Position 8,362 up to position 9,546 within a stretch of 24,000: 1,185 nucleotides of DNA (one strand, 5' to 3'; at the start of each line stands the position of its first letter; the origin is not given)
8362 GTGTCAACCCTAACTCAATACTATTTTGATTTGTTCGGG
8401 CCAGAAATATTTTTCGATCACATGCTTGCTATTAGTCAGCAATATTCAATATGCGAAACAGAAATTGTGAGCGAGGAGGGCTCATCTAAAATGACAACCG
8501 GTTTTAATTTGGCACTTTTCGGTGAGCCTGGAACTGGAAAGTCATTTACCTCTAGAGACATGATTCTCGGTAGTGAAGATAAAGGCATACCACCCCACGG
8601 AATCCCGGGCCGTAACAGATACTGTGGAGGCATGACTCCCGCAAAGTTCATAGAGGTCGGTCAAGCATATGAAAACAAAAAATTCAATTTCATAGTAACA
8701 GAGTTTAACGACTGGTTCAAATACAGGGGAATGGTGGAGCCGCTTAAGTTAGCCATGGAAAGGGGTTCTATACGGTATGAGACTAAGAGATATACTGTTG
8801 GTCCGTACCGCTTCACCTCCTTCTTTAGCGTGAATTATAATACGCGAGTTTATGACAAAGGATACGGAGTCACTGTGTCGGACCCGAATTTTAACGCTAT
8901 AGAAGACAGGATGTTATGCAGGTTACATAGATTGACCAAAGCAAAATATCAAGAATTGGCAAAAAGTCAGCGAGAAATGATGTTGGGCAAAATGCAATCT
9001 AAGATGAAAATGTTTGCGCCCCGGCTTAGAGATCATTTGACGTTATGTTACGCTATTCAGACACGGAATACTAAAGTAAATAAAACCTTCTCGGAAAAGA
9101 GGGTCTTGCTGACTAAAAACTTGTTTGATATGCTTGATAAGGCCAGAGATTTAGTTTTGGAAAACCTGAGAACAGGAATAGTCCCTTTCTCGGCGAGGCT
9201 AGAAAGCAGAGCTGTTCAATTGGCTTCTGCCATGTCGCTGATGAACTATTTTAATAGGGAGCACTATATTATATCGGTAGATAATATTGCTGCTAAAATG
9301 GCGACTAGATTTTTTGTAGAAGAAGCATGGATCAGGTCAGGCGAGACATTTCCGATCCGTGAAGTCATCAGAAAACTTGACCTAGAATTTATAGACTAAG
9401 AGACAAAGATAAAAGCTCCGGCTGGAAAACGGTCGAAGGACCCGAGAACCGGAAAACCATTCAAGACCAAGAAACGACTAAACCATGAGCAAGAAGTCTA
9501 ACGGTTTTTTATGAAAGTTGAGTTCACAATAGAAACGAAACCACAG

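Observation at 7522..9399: Orphan 625-aa protein: unknown N-terminal domain fused to an MCM/BrxL/McrB-style AAA+ core, with no partner genes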

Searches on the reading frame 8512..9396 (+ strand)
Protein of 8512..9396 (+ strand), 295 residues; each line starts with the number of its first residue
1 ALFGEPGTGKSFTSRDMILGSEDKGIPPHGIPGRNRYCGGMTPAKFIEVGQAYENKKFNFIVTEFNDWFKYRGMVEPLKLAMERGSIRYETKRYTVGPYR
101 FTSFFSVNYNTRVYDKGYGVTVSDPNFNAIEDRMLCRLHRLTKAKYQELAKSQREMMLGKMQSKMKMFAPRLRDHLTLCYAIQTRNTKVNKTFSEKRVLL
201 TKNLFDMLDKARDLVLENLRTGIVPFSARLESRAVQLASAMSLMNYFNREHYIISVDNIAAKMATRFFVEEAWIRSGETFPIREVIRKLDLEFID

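Call 4: search_protein_families(library=pfam, proteins=[window:8512-9396:+], max_evalue=10)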
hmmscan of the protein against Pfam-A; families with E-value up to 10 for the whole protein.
window:8512-9396:+ (295 aa): 1 family
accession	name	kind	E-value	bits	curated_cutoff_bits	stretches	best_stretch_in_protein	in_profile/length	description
PF16533.10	SOAR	-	0.14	12.5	25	1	170-222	5-57/101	STIM1 Orai1-activating region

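Call 5: search_protein_families(library=padloc, proteins=[window:8512-9396:+], max_evalue=10)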
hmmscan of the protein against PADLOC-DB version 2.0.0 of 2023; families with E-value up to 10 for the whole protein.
window:8512-9396:+ (295 aa): 2 families
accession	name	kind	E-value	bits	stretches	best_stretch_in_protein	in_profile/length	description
PDLC04081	SIR2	-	0.0018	15.5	1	115-223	63-164/345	-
PDLC04140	mad8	-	0.033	11.7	1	2-258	32-199/314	mads_8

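Call 6: search_protein_families(library=ncbifam, proteins=[window:8512-9396:+], max_evalue=10)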
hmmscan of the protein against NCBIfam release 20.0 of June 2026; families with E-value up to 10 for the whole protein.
window:8512-9396:+ (295 aa): 0 families

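Call 7: search_protein_families(library=phrogs, proteins=[window:8512-9396:+], max_evalue=10)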
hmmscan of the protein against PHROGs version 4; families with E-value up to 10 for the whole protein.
window:8512-9396:+ (295 aa): 3 families
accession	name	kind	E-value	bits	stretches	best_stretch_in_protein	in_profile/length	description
phrog_27164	-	unknown function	0.16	13.1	1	133-169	12-47/76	-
phrog_37960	-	unknown function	0.22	12.9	1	115-155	21-61/66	-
phrog_21915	-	unknown function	0.52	11.1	1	240-268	22-50/60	-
